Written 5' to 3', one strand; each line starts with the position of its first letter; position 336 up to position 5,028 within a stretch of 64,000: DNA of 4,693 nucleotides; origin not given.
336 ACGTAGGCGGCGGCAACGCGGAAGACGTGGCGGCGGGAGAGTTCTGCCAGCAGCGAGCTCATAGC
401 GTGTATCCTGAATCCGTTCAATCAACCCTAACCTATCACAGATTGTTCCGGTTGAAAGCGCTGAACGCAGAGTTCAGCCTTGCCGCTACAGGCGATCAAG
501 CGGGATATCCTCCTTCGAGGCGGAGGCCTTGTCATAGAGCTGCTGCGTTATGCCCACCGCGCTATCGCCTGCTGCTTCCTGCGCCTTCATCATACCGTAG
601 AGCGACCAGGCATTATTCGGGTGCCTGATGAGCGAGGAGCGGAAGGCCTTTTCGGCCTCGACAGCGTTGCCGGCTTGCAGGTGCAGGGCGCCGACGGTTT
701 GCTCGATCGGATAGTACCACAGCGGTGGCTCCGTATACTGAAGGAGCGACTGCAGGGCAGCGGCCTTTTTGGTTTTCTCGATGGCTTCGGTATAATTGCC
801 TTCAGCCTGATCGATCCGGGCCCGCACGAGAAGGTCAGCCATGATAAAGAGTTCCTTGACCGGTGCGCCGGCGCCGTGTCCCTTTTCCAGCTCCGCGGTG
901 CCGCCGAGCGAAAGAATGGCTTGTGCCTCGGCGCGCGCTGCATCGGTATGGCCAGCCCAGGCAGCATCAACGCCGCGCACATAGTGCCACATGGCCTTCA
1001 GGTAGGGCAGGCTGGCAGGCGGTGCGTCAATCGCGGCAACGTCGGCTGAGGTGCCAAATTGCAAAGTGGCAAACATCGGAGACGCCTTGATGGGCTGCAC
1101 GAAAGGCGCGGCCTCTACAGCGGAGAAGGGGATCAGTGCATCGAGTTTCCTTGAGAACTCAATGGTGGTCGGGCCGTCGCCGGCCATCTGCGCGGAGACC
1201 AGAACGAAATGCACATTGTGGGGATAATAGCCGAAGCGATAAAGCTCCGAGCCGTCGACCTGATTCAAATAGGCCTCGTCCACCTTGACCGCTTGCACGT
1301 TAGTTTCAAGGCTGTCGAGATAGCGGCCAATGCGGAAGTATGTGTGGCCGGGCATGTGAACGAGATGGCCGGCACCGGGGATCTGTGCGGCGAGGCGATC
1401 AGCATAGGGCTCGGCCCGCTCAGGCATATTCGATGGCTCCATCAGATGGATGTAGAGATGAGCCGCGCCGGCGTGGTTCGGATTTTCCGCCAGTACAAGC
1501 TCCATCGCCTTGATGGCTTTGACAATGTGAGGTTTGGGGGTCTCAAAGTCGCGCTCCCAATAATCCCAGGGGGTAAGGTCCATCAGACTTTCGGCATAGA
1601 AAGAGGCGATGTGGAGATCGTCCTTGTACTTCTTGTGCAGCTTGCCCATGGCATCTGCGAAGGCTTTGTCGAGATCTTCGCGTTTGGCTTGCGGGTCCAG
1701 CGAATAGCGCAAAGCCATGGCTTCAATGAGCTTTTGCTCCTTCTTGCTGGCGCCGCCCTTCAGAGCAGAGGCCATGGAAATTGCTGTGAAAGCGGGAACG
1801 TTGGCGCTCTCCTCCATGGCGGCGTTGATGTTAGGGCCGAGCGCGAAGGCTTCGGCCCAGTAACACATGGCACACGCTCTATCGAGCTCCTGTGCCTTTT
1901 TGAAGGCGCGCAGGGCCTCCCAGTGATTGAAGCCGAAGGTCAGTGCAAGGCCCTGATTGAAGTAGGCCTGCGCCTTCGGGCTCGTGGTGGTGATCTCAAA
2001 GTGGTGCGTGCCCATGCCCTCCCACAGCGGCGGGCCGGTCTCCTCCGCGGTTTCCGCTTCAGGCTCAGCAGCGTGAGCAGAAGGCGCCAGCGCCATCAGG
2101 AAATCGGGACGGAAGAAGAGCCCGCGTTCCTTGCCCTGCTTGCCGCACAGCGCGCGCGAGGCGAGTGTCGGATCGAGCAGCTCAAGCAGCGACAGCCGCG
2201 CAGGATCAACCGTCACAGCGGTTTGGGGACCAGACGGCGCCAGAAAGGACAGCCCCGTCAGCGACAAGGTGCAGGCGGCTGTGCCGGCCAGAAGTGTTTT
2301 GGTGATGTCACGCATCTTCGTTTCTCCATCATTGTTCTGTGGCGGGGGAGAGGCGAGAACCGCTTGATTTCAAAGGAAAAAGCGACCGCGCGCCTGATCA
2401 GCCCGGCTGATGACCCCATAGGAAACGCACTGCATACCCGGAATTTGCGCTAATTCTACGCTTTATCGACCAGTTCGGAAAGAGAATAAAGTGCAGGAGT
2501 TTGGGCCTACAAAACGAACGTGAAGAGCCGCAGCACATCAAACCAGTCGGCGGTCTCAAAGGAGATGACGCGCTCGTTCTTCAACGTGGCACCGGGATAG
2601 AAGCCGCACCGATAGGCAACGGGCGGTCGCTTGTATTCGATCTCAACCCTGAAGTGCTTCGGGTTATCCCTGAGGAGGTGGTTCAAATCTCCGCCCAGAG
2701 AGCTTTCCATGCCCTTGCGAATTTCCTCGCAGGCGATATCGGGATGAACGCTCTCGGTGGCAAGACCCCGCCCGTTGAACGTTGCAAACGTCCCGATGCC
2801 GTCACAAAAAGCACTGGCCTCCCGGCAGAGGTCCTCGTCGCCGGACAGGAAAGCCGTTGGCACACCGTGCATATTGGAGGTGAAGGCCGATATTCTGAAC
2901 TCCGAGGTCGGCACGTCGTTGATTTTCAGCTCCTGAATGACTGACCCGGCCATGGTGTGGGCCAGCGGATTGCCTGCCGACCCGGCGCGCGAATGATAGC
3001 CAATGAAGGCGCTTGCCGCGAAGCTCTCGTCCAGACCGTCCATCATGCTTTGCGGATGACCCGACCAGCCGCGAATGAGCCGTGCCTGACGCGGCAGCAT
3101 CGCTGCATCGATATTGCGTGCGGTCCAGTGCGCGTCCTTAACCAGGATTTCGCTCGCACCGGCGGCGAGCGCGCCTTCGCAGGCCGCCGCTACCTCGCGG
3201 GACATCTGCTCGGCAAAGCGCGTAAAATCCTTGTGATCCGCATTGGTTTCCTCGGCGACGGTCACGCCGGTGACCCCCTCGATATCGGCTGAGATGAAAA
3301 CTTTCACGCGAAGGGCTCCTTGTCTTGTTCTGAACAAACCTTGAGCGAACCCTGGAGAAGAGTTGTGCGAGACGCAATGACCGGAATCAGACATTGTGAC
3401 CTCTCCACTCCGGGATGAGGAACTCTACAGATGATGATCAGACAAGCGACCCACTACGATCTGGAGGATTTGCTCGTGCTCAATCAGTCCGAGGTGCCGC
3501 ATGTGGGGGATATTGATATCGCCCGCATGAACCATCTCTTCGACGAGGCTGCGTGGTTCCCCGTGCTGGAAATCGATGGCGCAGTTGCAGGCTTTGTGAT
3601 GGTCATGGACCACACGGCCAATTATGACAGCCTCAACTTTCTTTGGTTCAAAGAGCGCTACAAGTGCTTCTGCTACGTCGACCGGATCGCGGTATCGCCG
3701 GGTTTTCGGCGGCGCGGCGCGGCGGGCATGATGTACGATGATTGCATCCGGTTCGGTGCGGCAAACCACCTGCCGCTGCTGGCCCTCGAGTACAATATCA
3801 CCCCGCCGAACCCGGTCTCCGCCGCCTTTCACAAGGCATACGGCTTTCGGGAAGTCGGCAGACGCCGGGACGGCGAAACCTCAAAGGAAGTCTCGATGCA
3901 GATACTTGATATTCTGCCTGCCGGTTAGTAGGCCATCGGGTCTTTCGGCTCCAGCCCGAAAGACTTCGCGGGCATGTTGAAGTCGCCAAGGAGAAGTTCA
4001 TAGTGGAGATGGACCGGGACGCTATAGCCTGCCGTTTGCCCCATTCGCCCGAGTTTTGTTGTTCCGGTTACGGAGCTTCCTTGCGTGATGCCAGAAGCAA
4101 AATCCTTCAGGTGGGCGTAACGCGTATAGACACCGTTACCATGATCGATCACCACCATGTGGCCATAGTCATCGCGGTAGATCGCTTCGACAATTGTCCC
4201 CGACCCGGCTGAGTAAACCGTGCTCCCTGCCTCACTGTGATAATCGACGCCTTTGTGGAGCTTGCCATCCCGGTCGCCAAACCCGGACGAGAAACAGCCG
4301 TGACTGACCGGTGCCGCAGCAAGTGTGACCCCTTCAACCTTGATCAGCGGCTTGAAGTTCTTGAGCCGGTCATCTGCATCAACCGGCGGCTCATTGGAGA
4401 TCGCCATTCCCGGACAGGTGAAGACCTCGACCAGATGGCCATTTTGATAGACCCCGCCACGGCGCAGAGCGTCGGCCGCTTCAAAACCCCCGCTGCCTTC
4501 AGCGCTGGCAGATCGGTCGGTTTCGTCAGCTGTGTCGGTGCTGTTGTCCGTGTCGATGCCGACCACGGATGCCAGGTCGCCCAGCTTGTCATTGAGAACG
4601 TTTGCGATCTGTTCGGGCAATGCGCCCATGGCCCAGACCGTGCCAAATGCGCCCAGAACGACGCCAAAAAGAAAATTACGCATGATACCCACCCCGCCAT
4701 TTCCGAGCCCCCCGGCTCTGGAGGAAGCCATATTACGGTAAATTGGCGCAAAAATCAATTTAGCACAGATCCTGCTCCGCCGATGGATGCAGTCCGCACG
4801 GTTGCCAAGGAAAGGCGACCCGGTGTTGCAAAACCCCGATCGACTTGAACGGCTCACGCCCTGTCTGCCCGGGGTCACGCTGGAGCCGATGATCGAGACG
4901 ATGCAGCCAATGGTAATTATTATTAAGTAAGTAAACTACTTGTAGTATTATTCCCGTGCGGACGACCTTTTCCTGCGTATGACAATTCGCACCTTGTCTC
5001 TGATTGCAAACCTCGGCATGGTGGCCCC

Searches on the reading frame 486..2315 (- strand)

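Call 49: search_protein_families(library=pfam, proteins=[window:486-2315:-], max_evalue=0.001)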
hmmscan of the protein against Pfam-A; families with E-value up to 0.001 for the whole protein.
window:486-2315:- (609 aa): 3 families
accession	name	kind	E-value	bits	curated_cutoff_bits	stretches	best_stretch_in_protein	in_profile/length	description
PF07719.23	TPR_2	-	1.9e-08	34.3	27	0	498-521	7-30/34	Tetratricopeptide repeat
PF00515.34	TPR_1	-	2.8e-06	27.3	27.8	0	115-146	1-32/34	Tetratricopeptide repeat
PF14559.12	TPR_19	-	0.00048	20.8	25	0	546-584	2-40/68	Tetratricopeptide repeat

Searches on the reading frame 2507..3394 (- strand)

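Call 49: search_protein_families(library=pfam, proteins=[window:2507-3394:-], max_evalue=0.001)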
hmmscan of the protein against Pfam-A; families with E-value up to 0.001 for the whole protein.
window:2507-3394:- (295 aa): 1 family
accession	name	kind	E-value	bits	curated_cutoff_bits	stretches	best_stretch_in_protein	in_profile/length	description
PF04951.18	Peptidase_M55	-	1.5e-80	270.8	25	1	31-292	2-263/264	D-aminopeptidase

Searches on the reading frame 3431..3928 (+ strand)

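Call 49: search_protein_families(library=pfam, proteins=[window:3431-3928:+], max_evalue=0.001)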
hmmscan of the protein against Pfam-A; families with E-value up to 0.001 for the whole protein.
window:3431-3928:+ (165 aa): 3 families
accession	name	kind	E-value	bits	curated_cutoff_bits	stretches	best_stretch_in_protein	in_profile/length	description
PF00583.31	Acetyltransf_1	-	2.8e-09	37.7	20.7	1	37-139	31-116/116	Acetyltransferase (GNAT) family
PF13508.13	Acetyltransf_7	-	6.6e-06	26.8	27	1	45-141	7-84/84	Acetyltransferase (GNAT) domain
PF13673.13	Acetyltransf_10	-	0.00011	22.6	23.6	1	34-158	23-126/128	Acetyltransferase (GNAT) domain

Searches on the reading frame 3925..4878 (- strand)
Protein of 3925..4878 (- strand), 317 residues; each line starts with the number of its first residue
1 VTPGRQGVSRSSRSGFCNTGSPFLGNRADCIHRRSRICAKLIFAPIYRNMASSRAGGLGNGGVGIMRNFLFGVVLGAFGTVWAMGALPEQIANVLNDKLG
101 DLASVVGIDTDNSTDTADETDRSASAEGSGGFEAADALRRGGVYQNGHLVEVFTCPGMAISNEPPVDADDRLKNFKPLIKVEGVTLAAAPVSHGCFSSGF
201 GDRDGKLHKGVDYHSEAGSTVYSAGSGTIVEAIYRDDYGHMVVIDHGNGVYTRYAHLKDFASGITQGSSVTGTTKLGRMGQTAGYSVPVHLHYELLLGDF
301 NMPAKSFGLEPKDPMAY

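Call 49: search_protein_families(library=pfam, proteins=[window:3925-4878:-], max_evalue=0.001)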
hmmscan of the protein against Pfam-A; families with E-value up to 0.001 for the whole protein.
window:3925-4878:- (317 aa): 1 family
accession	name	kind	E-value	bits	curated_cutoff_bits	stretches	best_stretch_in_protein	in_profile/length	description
PF01551.29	Peptidase_M23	-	2.4e-21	76.2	28.7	1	207-295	2-87/96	Peptidase family M23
